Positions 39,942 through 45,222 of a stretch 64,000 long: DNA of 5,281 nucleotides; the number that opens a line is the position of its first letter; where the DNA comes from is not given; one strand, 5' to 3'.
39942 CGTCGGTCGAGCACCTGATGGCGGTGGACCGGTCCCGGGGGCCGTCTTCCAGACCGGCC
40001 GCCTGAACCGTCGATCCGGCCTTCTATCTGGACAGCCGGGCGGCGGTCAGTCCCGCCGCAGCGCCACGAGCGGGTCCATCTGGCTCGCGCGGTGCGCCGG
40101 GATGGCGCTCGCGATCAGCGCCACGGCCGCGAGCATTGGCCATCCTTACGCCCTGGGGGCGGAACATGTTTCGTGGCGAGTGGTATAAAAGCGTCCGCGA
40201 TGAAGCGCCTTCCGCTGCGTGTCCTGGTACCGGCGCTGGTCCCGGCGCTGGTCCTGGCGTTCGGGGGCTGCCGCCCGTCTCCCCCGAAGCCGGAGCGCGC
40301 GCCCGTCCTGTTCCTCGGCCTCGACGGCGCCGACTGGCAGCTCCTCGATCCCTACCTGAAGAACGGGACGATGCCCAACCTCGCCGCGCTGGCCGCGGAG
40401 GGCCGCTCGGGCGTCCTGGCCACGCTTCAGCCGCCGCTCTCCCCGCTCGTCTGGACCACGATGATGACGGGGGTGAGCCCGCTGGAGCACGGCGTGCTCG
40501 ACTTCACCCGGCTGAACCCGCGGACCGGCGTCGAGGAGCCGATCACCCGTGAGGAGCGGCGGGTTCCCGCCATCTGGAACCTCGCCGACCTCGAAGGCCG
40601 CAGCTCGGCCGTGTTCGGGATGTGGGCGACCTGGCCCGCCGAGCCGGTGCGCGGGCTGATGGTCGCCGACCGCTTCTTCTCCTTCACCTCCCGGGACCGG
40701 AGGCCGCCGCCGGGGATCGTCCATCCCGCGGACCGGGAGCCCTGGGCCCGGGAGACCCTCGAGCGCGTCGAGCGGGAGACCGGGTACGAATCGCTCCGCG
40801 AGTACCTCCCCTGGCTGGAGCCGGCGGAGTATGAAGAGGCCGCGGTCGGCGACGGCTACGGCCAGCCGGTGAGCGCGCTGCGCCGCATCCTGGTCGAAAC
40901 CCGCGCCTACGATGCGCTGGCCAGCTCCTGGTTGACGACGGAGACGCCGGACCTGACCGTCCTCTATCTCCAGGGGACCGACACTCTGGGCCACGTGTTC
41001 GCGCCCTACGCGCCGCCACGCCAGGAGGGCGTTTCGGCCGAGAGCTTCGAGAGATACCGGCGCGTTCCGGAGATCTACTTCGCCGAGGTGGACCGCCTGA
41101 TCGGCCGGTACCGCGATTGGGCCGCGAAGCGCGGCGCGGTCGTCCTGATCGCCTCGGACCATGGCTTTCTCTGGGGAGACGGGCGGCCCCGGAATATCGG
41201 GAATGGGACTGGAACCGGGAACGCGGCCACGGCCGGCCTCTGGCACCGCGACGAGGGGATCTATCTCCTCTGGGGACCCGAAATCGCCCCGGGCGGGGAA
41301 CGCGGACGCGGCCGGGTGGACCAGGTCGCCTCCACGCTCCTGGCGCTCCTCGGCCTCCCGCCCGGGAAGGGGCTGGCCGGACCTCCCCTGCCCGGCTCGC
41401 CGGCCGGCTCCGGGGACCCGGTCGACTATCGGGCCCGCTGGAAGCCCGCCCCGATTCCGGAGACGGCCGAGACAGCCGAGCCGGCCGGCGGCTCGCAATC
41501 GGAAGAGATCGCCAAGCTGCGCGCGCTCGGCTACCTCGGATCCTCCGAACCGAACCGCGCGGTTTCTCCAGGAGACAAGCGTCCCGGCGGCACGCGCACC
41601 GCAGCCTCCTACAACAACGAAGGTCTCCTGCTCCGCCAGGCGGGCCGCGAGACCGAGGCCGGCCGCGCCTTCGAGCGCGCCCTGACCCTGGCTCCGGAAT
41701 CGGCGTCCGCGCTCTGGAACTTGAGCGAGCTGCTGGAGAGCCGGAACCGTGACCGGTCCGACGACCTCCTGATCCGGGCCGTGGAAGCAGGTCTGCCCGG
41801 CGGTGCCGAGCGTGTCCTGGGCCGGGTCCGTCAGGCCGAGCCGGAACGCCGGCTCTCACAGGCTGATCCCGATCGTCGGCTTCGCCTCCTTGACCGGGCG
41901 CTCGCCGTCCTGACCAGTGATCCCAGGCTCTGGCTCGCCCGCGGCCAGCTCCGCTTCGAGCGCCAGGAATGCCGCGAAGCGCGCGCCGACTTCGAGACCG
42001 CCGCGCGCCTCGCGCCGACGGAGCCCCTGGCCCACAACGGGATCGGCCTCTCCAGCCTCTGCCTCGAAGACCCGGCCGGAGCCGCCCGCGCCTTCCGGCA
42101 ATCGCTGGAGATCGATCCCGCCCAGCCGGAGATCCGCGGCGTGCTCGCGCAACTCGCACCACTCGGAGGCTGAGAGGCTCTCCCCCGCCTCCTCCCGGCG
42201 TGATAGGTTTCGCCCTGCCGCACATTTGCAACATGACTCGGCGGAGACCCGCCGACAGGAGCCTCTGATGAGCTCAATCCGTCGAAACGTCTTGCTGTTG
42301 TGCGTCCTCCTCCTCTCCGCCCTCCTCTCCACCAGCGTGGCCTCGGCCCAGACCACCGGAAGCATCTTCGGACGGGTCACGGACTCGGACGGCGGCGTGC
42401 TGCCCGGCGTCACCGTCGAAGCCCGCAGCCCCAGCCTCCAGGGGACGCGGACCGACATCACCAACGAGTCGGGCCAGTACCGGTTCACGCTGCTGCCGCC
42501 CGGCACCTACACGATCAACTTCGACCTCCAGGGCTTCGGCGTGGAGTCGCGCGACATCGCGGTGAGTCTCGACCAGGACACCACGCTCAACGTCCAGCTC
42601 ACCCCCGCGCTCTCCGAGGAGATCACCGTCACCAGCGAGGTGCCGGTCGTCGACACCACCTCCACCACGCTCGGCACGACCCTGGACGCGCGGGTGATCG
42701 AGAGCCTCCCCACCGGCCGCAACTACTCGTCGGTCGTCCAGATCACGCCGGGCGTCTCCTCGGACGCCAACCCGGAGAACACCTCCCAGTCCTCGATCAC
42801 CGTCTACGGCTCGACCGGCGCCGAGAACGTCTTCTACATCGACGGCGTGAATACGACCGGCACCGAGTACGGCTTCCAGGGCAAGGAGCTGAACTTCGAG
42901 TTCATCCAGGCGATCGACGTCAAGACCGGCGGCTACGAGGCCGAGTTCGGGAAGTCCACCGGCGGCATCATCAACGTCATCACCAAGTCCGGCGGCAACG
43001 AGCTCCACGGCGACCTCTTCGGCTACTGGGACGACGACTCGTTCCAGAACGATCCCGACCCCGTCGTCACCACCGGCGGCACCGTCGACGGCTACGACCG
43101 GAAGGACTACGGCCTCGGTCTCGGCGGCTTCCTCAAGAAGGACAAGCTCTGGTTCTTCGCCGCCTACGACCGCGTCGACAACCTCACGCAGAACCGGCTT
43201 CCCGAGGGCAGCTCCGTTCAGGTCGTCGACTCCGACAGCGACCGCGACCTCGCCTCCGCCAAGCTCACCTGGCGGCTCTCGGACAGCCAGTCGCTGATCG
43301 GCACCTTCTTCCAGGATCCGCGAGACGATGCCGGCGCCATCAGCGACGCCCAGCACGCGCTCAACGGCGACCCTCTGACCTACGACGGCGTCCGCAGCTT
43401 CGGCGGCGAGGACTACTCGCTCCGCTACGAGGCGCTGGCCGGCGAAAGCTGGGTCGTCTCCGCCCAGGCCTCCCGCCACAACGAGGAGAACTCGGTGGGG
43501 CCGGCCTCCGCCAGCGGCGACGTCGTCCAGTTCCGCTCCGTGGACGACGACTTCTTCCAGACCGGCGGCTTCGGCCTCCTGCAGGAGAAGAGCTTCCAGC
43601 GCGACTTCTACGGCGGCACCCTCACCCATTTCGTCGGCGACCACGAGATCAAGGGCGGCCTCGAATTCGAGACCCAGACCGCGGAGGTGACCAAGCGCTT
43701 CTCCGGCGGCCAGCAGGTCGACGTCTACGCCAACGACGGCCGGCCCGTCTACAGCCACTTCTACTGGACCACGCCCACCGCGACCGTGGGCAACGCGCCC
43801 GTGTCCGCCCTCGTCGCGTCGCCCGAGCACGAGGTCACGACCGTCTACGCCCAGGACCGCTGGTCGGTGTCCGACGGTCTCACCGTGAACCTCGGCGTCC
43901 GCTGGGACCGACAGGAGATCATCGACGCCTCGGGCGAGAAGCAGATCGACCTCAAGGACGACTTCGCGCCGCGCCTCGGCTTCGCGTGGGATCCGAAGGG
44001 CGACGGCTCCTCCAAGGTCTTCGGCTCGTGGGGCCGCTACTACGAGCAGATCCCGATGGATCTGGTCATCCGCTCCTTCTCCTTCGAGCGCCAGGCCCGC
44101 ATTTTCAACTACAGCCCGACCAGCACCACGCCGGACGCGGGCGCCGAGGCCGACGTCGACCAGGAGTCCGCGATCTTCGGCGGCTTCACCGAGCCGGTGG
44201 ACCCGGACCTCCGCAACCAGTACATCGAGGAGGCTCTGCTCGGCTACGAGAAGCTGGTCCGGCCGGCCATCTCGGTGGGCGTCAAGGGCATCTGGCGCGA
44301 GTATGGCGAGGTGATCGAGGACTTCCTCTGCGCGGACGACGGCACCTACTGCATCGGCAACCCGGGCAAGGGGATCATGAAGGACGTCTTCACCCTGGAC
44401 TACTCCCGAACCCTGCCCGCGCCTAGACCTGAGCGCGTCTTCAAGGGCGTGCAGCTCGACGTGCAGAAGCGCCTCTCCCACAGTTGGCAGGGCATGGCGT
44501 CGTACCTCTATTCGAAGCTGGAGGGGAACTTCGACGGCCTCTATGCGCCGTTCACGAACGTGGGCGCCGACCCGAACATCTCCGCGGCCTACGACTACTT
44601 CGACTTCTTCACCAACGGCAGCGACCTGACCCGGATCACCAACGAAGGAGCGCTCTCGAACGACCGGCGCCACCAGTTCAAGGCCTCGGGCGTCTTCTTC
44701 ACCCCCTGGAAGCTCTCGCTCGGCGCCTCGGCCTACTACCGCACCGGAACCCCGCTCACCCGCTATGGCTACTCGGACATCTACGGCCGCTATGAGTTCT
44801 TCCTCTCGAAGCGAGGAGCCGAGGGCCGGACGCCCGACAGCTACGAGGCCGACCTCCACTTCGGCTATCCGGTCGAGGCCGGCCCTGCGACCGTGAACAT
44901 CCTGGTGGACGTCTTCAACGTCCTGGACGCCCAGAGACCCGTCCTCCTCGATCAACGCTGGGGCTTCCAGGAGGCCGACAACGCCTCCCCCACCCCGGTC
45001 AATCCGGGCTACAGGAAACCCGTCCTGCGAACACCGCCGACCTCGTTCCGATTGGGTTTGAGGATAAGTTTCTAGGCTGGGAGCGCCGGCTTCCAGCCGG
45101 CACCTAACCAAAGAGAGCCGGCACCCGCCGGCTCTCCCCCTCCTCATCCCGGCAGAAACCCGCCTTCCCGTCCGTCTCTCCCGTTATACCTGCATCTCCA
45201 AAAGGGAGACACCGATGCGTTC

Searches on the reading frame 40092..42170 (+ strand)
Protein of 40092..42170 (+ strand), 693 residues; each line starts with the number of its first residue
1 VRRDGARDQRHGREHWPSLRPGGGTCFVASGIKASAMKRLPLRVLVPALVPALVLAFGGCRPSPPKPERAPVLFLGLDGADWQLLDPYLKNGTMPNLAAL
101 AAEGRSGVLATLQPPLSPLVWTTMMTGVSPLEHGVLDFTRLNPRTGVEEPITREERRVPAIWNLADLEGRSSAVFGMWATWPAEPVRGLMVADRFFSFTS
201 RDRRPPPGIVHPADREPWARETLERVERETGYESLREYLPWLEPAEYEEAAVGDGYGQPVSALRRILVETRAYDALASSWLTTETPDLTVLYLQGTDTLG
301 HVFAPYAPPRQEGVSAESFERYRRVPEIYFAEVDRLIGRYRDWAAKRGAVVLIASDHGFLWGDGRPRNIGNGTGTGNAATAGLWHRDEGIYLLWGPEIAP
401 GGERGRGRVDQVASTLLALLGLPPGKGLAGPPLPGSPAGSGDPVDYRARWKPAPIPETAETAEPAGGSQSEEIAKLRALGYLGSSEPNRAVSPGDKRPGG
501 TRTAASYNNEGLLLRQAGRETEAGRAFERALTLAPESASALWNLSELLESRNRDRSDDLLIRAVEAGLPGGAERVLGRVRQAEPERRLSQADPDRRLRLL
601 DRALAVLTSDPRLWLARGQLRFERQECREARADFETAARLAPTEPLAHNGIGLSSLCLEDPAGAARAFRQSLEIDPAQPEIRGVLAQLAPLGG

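Call 25: search_protein_families(library=pfam, proteins=[window:40092-42170:+], max_evalue=0.001)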
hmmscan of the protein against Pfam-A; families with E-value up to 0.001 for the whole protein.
window:40092-42170:+ (693 aa): 12 families
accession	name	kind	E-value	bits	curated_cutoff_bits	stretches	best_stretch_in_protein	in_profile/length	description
PF01663.27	Phosphodiest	-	1.5e-27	97.5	23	1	72-359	1-221/342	Type I phosphodiesterase / nucleotide pyrophosphatase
PF07719.23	TPR_2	-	2e-13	49.7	27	1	504-536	1-33/34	Tetratricopeptide repeat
PF13432.12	TPR_16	-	3.3e-09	37.5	32.7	1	615-679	1-65/65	Tetratricopeptide repeat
PF00515.34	TPR_1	-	4.2e-09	36.3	27.8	0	504-536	1-33/34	Tetratricopeptide repeat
PF13414.12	TPR_11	-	6.2e-09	35.9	26.8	0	618-653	1-36/42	TPR repeat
PF13428.12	TPR_14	-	1.6e-08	34.8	23.5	0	588-620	12-44/44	Tetratricopeptide repeat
PF14559.12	TPR_19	-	2.5e-07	31.3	25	0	659-688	5-34/68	Tetratricopeptide repeat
PF13371.12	TPR_9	-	2.9e-07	30.9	35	1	588-647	6-65/73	Tetratricopeptide repeat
PF13424.12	TPR_12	-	1.2e-06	29.1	30.1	0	503-553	2-60/77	Tetratricopeptide repeat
PF13181.12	TPR_8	-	1.8e-06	28.1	25.7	0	504-536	1-33/34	Tetratricopeptide repeat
PF23914.1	TPR_CcmH_CycH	-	8.2e-06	26.2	42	0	516-551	62-97/158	Cytochrome c-type biogenesis protein H TPR domain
PF13429.12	TPR_15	-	0.00039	20.4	26.2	0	512-544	154-190/280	Tetratricopeptide repeat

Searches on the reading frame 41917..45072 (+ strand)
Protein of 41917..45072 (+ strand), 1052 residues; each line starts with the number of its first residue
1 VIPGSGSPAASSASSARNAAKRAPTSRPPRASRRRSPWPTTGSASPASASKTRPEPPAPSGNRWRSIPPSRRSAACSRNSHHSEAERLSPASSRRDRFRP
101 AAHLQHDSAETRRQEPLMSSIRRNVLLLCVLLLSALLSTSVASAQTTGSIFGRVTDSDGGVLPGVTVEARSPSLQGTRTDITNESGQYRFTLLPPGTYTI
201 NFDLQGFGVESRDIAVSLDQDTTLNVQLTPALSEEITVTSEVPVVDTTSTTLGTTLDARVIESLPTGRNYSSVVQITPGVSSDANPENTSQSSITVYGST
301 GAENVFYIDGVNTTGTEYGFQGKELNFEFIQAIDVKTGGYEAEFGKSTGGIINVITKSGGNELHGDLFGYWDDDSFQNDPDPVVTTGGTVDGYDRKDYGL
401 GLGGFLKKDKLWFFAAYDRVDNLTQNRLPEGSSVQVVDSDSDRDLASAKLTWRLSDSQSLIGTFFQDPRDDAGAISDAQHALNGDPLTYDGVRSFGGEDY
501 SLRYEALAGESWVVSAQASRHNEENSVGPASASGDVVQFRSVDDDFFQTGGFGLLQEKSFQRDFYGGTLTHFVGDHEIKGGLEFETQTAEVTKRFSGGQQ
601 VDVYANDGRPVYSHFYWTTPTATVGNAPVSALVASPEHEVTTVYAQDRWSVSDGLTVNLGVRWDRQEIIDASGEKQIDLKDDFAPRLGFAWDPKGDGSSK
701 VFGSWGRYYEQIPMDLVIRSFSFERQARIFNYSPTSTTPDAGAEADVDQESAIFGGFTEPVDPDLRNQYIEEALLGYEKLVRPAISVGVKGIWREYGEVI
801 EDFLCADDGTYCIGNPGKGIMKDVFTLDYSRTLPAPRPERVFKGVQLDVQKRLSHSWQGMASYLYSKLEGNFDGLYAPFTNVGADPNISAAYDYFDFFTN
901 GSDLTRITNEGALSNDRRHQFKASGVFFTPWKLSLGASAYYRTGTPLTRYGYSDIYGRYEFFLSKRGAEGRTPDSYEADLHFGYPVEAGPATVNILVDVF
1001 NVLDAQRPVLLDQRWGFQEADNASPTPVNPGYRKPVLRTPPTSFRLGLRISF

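Call 25: search_protein_families(library=pfam, proteins=[window:41917-45072:+], max_evalue=0.001)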
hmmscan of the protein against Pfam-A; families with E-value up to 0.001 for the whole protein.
window:41917-45072:+ (1052 aa): 6 families
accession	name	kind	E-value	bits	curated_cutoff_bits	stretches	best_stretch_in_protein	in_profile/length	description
PF25183.1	OMP_b-brl_4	-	1.6e-36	126.5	30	3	437-669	147-396/838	Outer membrane beta barrel domain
PF13620.12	CarboxypepD_reg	-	9e-19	68.1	32.3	1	149-229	1-82/82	Carboxypeptidase regulatory-like domain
PF00593.30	TonB_dep_Rec_b-barrel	-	2.2e-09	38.1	27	1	470-987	27-424/436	TonB dependent receptor-like, beta-barrel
PF07715.20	Plug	-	1.5e-08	35.5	23.9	1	254-350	10-106/107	TonB-dependent Receptor Plug Domain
PF13715.12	CarbopepD_reg_2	-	1.9e-08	34.6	32.2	1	150-234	1-84/88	CarboxypepD_reg-like domain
PF17210.9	SdrD_B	-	4.8e-07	30.4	29.7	1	160-225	22-86/112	SdrD B-like domain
